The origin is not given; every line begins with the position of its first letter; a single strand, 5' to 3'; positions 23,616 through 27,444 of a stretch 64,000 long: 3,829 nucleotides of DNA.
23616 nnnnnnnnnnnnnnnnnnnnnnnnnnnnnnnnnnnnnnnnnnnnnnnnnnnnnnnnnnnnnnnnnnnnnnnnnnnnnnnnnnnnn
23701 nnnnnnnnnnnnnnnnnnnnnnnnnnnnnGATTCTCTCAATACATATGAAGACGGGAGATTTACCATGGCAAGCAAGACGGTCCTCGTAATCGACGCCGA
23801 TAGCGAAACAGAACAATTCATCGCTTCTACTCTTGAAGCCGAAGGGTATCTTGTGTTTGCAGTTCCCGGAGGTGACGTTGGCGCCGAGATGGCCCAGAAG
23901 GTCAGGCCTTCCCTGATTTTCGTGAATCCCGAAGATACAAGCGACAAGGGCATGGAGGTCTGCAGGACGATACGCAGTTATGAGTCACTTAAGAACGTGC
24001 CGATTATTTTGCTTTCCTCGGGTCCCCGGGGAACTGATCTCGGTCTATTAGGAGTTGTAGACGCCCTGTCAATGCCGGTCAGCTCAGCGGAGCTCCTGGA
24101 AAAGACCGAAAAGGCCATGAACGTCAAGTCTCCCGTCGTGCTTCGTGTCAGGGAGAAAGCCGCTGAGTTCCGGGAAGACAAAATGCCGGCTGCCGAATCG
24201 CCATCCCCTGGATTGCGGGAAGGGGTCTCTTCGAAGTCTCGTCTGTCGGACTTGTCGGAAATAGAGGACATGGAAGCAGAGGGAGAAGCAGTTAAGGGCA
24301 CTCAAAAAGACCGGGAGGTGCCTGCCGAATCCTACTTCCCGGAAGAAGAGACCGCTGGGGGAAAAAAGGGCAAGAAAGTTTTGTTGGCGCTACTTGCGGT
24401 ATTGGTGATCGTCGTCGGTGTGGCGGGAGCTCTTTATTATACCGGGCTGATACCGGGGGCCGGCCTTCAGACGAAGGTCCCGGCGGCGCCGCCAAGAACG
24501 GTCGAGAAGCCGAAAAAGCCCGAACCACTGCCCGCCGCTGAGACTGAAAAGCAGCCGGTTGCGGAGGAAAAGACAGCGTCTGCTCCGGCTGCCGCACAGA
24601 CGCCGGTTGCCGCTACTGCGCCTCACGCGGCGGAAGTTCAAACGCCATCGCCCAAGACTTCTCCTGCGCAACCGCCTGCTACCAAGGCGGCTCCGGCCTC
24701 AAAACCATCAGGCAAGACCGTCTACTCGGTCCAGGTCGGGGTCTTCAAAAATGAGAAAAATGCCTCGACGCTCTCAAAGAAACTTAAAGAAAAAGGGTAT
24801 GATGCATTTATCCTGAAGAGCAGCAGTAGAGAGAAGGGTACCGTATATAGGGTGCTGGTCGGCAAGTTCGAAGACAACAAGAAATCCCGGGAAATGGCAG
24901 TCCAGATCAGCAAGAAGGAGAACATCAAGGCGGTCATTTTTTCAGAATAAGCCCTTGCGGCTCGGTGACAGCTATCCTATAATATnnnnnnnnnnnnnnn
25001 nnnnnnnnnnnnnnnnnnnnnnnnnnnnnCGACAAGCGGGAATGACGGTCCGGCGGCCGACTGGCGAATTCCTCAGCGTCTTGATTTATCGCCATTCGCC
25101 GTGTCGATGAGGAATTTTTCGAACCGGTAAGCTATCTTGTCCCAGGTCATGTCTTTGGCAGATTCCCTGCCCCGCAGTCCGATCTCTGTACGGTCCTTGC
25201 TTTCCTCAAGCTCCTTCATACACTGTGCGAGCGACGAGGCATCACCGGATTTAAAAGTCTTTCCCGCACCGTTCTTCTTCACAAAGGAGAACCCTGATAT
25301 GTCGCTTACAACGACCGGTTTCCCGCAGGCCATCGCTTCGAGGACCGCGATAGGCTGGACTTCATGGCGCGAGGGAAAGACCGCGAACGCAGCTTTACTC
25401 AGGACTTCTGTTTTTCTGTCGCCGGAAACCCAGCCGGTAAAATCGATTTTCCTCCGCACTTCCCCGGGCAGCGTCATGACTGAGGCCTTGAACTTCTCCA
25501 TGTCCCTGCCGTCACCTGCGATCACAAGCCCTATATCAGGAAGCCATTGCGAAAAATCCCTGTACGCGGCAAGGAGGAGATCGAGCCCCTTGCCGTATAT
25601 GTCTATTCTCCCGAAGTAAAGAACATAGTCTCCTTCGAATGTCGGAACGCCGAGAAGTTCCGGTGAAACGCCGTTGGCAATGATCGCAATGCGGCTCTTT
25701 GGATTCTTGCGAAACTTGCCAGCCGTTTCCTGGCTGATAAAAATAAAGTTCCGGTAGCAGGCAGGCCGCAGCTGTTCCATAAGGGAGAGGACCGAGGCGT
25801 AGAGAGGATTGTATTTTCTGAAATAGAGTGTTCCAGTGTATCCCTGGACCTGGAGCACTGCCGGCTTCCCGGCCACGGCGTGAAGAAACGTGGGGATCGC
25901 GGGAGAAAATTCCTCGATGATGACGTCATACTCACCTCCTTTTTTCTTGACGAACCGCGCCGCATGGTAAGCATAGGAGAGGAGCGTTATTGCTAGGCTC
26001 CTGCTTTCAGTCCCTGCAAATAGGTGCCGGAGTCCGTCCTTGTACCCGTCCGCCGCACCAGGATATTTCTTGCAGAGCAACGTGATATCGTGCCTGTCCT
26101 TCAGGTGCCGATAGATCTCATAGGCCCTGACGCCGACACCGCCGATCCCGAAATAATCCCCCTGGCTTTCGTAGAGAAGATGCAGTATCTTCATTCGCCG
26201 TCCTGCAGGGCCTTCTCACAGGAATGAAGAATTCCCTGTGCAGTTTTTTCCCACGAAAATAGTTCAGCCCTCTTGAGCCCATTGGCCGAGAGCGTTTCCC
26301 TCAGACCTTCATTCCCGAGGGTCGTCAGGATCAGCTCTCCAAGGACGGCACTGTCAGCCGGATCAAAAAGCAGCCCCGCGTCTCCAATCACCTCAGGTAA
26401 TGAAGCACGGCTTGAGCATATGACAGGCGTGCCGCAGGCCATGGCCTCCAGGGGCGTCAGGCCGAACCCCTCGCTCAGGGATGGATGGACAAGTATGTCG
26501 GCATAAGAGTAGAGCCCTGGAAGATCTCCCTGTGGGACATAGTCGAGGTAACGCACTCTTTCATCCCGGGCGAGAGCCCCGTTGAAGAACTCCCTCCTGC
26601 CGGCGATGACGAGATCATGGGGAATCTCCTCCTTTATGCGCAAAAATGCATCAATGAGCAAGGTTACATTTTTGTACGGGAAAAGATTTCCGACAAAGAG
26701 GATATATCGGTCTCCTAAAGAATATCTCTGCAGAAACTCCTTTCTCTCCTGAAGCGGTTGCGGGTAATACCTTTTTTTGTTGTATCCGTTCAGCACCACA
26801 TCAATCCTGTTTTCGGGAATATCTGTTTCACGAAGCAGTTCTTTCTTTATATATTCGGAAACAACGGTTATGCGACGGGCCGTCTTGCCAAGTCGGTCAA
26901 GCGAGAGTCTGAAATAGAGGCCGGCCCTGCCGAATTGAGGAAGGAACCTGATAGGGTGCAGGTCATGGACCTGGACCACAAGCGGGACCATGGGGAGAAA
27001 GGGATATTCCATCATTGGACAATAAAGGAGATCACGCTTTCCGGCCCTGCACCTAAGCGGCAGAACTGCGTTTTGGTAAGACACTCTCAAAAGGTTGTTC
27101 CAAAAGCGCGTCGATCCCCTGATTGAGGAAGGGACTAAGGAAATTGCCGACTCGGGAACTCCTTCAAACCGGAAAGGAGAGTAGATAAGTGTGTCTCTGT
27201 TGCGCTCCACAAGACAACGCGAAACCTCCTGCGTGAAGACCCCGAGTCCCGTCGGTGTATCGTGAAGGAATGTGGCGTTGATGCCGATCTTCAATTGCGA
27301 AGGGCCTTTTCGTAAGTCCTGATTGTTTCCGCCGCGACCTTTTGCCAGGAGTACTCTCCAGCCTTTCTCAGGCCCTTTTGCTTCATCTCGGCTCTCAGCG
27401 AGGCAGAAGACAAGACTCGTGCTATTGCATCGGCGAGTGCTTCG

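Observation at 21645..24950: Orphan MamK-family actin gene wedged between a peptidoglycan amidase and a pseudo-receiver/SPOR protein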

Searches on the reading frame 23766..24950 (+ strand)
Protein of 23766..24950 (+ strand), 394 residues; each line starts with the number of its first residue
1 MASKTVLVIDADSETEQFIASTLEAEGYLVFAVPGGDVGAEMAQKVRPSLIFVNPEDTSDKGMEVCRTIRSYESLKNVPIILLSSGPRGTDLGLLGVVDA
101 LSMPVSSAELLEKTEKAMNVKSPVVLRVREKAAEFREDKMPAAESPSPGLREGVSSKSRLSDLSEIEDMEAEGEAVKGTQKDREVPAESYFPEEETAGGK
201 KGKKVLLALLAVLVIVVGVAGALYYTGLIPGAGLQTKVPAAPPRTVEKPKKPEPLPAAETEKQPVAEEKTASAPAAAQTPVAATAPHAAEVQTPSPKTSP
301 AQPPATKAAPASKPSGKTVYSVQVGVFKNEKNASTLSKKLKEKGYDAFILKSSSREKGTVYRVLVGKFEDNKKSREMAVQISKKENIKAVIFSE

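Call 3: search_protein_families(library=pfam, proteins=[window:23766-24950:+], max_evalue=0.01)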
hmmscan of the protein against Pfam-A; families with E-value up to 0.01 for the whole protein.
window:23766-24950:+ (394 aa): 2 families
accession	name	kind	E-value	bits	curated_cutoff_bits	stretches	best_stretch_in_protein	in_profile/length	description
PF05036.18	SPOR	-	8.4e-15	55.3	21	1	318-391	3-74/76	SPOR domain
PF00072.30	Response_reg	-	7.3e-07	29.8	30.2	1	6-113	1-109/111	Response regulator receiver domain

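Call 4: search_protein_families(library=ncbifam, proteins=[window:23766-24950:+], max_evalue=0.01)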
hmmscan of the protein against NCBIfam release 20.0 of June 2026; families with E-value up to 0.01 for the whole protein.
window:23766-24950:+ (394 aa): 33 families (the best 25 are shown)
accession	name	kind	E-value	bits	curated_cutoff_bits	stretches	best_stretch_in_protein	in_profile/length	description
TIGR02223.1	ftsN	equivalog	3.2e-12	46.6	107.65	1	235-378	144-284/299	cell division protein FtsN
NF007953.1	PRK10672.1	equivalog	8.5e-11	42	201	1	245-391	217-358/362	endolytic peptidoglycan transglycosylase RlpA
NF045717.1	DVU0259_DivK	exception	1.7e-10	41.1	160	1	3-118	2-116/117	DVU0259 family response regulator domain-containing protein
TIGR02154.1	PhoB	equivalog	9.3e-10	38.2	296.2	1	3-118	2-120/226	phosphate regulon transcriptional regulator PhoB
NF040534.1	resp_reg_YycF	equivalog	5e-09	35.7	340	1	4-120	1-117/231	response regulator YycF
NF040689.1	MtrAB_MtrA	equivalog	4e-08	32.9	300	1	6-113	1-108/219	MtrAB system response regulator MtrA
NF045914.1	RespRegNblR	equivalog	4.6e-08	32.9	300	1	3-83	6-84/228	response regulator transcription factor NblR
NF033761.1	gliding_GltJ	equivalog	6.7e-07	28.8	450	1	184-318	348-491/671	adventurous gliding motility protein GltJ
NF033120.0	vanR_FM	exception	1.5e-06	28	460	1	2-111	2-111/231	vancomycin resistance response regulator transcription factor, VanR-F/VanR-M family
NF045505.1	RR_RssB_Pseudo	equivalog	2.8e-06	26.6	700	1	3-114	5-117/394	two-component system response regulator RssB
NF047735.1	MPL36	exception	2.9e-06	27.1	430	1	305-381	222-293/305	RlpA family plasminogen-binding lipoprotein MPL36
NF045944.1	ResRegRpaBCyano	equivalog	3.2e-06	26.7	330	1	7-115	1-109/229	response regulator transcription factor RpaB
NF008641.0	PRK11633.1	equivalog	2.4e-05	24.9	150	1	251-367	86-198/228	cell division protein DedD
NF007135.0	PRK09581.1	equivalog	2.4e-05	23.3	474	1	3-116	155-270/457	PleD family two-component system response regulator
NF007005.1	PRK09468.1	equivalog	5.5e-05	22.7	331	1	4-120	4-121/237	osmolarity response regulator transcription factor OmpR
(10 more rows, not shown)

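Call 70: find_homologous_proteins(query=window:23766-24950:+, max_evalue=0.00001)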
Query window:23766-24950:+ (394 aa): 53 proteins with E <= 0.00001 among 8000 candidates.
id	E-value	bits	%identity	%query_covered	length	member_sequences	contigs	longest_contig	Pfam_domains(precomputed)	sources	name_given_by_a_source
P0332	2.5e-234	795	97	100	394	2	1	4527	PF05036.19,PF00072.31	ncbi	-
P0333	2.2e-208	710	88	100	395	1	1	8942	PF05036.19,PF00072.31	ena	-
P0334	1.4e-185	635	80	100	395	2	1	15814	PF05036.19,PF00072.31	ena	-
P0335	2.3e-175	601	78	100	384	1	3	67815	PF05036.19,PF00072.31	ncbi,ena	-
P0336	1.2e-173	595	76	100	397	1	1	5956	PF05036.19,PF00072.31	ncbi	ncbi:MAG: SPOR domain-containing protein [Acidobacteriota bacterium]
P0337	1.7e-154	532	69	100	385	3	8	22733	PF05036.19,PF00072.31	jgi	jgi:cell division septation protein DedD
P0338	2.8e-146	505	68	100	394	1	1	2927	PF05036.19,PF00072.31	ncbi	-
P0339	8.4e-129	448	60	100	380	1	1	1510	PF05036.19,PF00072.31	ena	-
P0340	7.9e-122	425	59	100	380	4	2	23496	PF05036.19,PF00072.31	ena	-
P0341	4.0e-118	413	57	100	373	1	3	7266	PF05036.19,PF00072.31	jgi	jgi:CheY-like chemotaxis protein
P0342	7.5e-94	333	48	100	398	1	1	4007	PF05036.19,PF00072.31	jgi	jgi:CheY-like chemotaxis protein/cell division septation protein DedD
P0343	6.0e-93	330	47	100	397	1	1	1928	PF05036.19,PF00072.31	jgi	jgi:CheY-like chemotaxis protein/cell division septation protein DedD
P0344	4.1e-90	321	47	100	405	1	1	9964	PF05036.19,PF00072.31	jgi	jgi:cell division septation protein DedD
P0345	8.0e-90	320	46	100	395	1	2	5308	PF05036.19,PF00072.31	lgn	-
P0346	3.6e-89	318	47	100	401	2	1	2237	PF05036.19,PF00072.31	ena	-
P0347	6.9e-88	313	46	100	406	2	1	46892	PF05036.19,PF00072.31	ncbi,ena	-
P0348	1.1e-84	303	43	100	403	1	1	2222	PF05036.19,PF00072.31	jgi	jgi:two-component system chemotaxis response regulator CheY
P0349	2.6e-81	292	42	100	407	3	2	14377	PF05036.19,PF00072.31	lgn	-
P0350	1.1e-80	290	45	100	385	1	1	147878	PF05036.19,PF00072.31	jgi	jgi:CheY-like chemotaxis protein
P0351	9.3e-80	287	46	100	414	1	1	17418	PF05036.19,PF00072.31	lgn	-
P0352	8.2e-79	283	42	100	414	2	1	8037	PF05036.19,PF00072.31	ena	-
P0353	1.2e-78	283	42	100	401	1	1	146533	PF05036.19,PF00072.31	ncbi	ncbi:MAG: SPOR domain-containing protein [Thermodesulfovibrionales bacterium]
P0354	1.2e-78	283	43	100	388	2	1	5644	PF05036.19,PF00072.31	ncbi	-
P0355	5.9e-77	277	45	58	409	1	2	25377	PF05036.19,PF00072.31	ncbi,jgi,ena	-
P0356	1.3e-64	237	39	100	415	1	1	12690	PF05036.19,PF00072.31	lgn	-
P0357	5.0e-64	235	39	100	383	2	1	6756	PF05036.19,PF00072.31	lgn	-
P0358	4.5e-59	219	38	100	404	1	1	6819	PF05036.19,PF00072.31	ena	-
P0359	6.7e-58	215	38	100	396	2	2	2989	PF05036.19,PF00072.31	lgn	-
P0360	4.3e-57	212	38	100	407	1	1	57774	PF05036.19,PF00072.31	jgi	-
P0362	1.9e-53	200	55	21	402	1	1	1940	PF05036.19,PF00072.31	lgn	-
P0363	2.2e-52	197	36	100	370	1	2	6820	PF05036.19,PF00072.31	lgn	-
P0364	1.8e-51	194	36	100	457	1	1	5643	PF05036.19,PF00072.31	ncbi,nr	ncbi:MAG: SPOR domain-containing protein [Nitrospirae bacterium]|nr:SPOR domain-containing protein [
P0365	1.6e-49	187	46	30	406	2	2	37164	PF05036.19,PF00072.31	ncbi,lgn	-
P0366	1.1e-48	184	36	99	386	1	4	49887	PF05036.19,PF00072.31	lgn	-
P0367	1.1e-47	181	49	20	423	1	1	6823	PF05036.19,PF00072.31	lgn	-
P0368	7.5e-47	178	36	99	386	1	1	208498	PF05036.19,PF00072.31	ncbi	-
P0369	1.5e-45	174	36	99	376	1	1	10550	PF05036.19,PF00072.31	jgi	jgi:DNA-binding response OmpR family regulator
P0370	3.7e-44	169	32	100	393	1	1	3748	PF05036.19,PF00072.31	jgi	jgi:DNA-binding response OmpR family regulator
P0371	8.8e-44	168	32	100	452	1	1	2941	PF05036.19,PF00072.31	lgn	-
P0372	5.1e-43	166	33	98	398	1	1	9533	PF05036.19,PF00072.31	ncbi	-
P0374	1.2e-38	151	45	29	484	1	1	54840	PF05036.19,PF00072.31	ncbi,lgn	ncbi:MAG: response regulator [Nitrospirota bacterium]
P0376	3.7e-33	133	31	98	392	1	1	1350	PF05036.19,PF00072.31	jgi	jgi:DNA-binding response OmpR family regulator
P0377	2.0e-31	128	31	98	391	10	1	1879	PF05036.19,PF00072.31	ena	-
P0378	2.1e-31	128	31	98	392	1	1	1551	PF05036.19,PF00072.31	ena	-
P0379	5.7e-31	126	31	98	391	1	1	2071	PF05036.19,PF00072.31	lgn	-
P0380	2.6e-29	121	29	100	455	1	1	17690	PF05036.19,PF00072.31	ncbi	-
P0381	6.6e-29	119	37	36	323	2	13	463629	PF05036.19,PF00072.31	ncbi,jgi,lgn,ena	jgi:DNA-binding response OmpR family regulator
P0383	2.9e-17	81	33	29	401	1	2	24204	PF05036.19,PF00072.31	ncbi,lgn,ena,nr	ncbi:MAG: SPOR domain-containing protein [Nitrospiraceae bacterium]|nr:SPOR domain-containing protei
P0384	2.1e-8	52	30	28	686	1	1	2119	PF05231.20,PF02518.32,PF00512.32,PF00072.31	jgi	jgi:signal transduction histidine kinase/DNA-binding response OmpR family regulator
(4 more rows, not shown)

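Call 71: find_encoding_contigs(protein=P0381, flank=5000, max_places=2)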
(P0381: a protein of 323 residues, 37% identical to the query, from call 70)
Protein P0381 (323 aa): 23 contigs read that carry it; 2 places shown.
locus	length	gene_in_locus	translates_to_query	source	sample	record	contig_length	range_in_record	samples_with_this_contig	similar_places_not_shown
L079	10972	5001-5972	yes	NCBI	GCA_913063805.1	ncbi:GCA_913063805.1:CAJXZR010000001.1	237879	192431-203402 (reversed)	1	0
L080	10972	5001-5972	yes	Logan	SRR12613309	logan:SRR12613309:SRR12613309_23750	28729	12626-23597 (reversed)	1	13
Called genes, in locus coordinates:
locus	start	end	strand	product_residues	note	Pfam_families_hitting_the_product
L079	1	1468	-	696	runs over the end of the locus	PF00009:GTP_EFTU, PF01926:MMR_HSR1 (weak), PF03144:GTP_EFTU_D2, PF22042:EF-G_D2, PF14492:EFG_III, PF16658:RF3_C (weak), PF03764:EFG_IV, PF00679:EFG_C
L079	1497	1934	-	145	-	PF04246:RseC_MucC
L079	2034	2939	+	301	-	-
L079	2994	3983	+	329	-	PF01520:Amidase_3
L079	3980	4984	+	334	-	PF06723:MreB_Mbl, PF25229:Salactin (weak), PF00022:Actin (weak), PF25216:Volactin (weak)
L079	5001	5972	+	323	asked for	PF00072:Response_reg, PF05036:SPOR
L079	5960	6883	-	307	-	PF00850:Hist_deacetyl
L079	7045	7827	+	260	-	PF00809:Pterin_bind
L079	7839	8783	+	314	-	PF03599:CdhD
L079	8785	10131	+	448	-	PF04060:FeS, PF03599:CdhD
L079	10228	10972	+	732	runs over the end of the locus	PF18537:CODH_A_N, PF03598:CdhC, PF19436:ACS_CODH_B_C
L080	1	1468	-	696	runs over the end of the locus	PF00009:GTP_EFTU, PF01926:MMR_HSR1 (weak), PF03144:GTP_EFTU_D2, PF22042:EF-G_D2, PF14492:EFG_III, PF16658:RF3_C (weak), PF03764:EFG_IV, PF00679:EFG_C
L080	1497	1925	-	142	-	PF04246:RseC_MucC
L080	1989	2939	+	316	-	-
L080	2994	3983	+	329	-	PF01520:Amidase_3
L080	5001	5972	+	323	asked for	PF00072:Response_reg, PF05036:SPOR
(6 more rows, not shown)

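Call 72: find_encoding_contigs(protein=P0380, flank=5000, max_places=1)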
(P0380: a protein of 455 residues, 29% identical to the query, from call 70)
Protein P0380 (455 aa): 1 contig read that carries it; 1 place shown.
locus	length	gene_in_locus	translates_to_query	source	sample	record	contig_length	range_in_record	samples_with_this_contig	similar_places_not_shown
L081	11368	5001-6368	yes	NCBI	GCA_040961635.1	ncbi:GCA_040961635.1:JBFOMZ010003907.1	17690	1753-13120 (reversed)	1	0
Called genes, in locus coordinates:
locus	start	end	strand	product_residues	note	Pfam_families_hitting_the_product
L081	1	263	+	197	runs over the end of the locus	PF00633:HHH (faint), PF21176:RecR_HhH, PF02132:RecR_ZnF, PF01751:Toprim, PF13662:Toprim_4, PF21175:RecR_C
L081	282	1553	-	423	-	PF01979:Amidohydro_1, PF07969:Amidohydro_3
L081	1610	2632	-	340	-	PF01118:Semialdhyde_dh, PF02800:Gp_dh_C (faint), PF02774:Semialdhyde_dhC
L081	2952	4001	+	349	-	PF01520:Amidase_3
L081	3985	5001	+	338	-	PF00022:Actin (weak), PF06723:MreB_Mbl, PF14450:FtsA (faint), PF25216:Volactin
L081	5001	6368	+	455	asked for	PF00072:Response_reg, PF05036:SPOR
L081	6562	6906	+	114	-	PF04972:BON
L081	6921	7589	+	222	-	-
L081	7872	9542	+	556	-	PF05170:AsmA, PF05359:DUF748, PF13116:YhdP (faint), PF05170:AsmA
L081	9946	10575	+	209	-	PF00691:OmpA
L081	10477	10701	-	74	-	-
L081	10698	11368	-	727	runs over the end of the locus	PF00072:Response_reg, PF01590:GAF (weak), PF13185:GAF_2, PF00512:HisKA, PF02518:HATPase_c, PF00072:Response_reg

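Call 89: predict_structure(alignment_id=A3)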
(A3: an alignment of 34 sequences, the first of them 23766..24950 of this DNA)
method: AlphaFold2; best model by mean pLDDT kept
length: 394 residues; sequences in the alignment: 34
mean_pLDDT: 68.0   pTM: 0.37
mean pLDDT of the five models: 68.0, 66.5, 65.9, 64.1, 63.3
residues with pLDDT >= 90: 151; 70-90: 49; 50-70: 38; < 50: 156
segments of 3 or more residues with pLDDT < 50: 121-200, 230-243, 245-249, 252-254, 256-260, 267-279, 281-285, 287-295, 297-315
pLDDT, mean of each block of 10 residues (from residue 1): 81 94 94 89 93 85 88 92 75 85 92 87 34 33 40 38 39 36 34 36 67 77 58 44 46 48 49 45 49 48 40 65 96 97 97 83 96 95 95 93
secondary structure, 60 per line:
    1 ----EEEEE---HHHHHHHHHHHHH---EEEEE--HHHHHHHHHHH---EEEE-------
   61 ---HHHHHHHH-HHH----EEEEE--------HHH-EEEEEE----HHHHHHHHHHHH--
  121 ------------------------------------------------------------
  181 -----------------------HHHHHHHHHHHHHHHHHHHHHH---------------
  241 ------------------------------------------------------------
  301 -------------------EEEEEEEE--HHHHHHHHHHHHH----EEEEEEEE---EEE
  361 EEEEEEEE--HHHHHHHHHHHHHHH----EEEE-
elements in order: E5-9 H13-25 E29-33 H36-46 E50-53 H64-71 E80-84 E97-102 H107-118 H204-225 E320-327 H330-342 E347-354 E358-368 H371-385 E390-393

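Call 91: search_protein_families(library=padloc, proteins=[window:23766-24950:+], max_evalue=0.001)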
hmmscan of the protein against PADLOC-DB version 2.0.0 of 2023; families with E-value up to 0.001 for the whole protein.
window:23766-24950:+ (394 aa): 1 family
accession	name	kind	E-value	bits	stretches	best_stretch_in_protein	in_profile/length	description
PDLC04061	PD-T4-6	-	1.4e-07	29.4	1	179-318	335-477/510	-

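Call 92: search_protein_families(library=phrogs, proteins=[window:23766-24950:+], max_evalue=0.001)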
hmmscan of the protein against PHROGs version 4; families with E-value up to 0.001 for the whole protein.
window:23766-24950:+ (394 aa): 3 families
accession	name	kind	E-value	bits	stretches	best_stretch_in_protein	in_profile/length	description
phrog_731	-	unknown function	1.6e-08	35.2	1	4-85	2-81/227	-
phrog_5982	-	unknown function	2.1e-06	26.9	1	3-123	868-990/1030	-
phrog_20388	-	lysis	0.00081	19.5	0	312-389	371-444/527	endolysin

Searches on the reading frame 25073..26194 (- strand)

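Call 9: search_protein_families(library=pfam, proteins=[window:25073-26194:-], max_evalue=0.001)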
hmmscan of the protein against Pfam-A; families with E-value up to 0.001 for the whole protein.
window:25073-26194:- (373 aa): 6 families
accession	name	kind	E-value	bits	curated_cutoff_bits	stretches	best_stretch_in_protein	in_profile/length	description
PF00534.26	Glycos_transf_1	-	2.8e-26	92.5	26.4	1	189-337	16-164/172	Glycosyl transferases group 1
PF13692.12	Glyco_trans_1_4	-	1.2e-25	90.9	27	1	190-329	3-139/142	Glycosyl transferases group 1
PF13439.12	Glyco_transf_4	-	2e-11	44.6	28.5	1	17-179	1-169/170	Glycosyltransferase Family 4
PF20706.3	GT4-conflict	-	6.4e-11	42.3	26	1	188-303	197-317/385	Family 4 Glycosyltransferase in conflict systems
PF13524.12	Glyco_trans_1_2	-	1.3e-05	25.7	25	1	219-355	13-139/144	Glycosyl transferase-like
PF13579.12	Glyco_trans_4_4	-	1.5e-05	25.8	29.7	1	18-175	1-158/158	Glycosyl transferase 4-like domain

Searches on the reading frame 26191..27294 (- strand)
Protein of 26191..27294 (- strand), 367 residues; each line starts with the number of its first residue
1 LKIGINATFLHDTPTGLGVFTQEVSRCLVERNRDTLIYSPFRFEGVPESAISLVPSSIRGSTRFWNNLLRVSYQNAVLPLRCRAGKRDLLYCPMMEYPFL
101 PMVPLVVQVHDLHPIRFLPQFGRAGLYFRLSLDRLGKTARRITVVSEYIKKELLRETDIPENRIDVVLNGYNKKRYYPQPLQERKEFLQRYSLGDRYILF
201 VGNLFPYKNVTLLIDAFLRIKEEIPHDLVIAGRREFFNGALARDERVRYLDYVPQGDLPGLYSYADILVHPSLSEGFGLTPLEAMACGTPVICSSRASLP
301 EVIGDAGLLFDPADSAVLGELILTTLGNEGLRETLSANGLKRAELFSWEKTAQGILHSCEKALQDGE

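Call 9: search_protein_families(library=pfam, proteins=[window:26191-27294:-], max_evalue=0.001)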
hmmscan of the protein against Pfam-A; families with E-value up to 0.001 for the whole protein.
window:26191-27294:- (367 aa): 6 families
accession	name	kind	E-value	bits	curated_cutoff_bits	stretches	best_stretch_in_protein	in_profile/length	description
PF00534.26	Glycos_transf_1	-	4.6e-33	114.6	26.4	1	193-341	13-171/172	Glycosyl transferases group 1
PF13692.12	Glyco_trans_1_4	-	5e-29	101.8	27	1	196-326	2-140/142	Glycosyl transferases group 1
PF13439.12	Glyco_transf_4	-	6.7e-11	42.9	28.5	1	16-173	3-168/170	Glycosyltransferase Family 4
PF20706.3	GT4-conflict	-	1.6e-10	41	26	1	258-329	275-340/385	Family 4 Glycosyltransferase in conflict systems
PF13524.12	Glyco_trans_1_2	-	9e-08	32.6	25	1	227-353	16-140/144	Glycosyl transferase-like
PF13579.12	Glyco_trans_4_4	-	6.7e-06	27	29.7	1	16-170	2-158/158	Glycosyl transferase 4-like domain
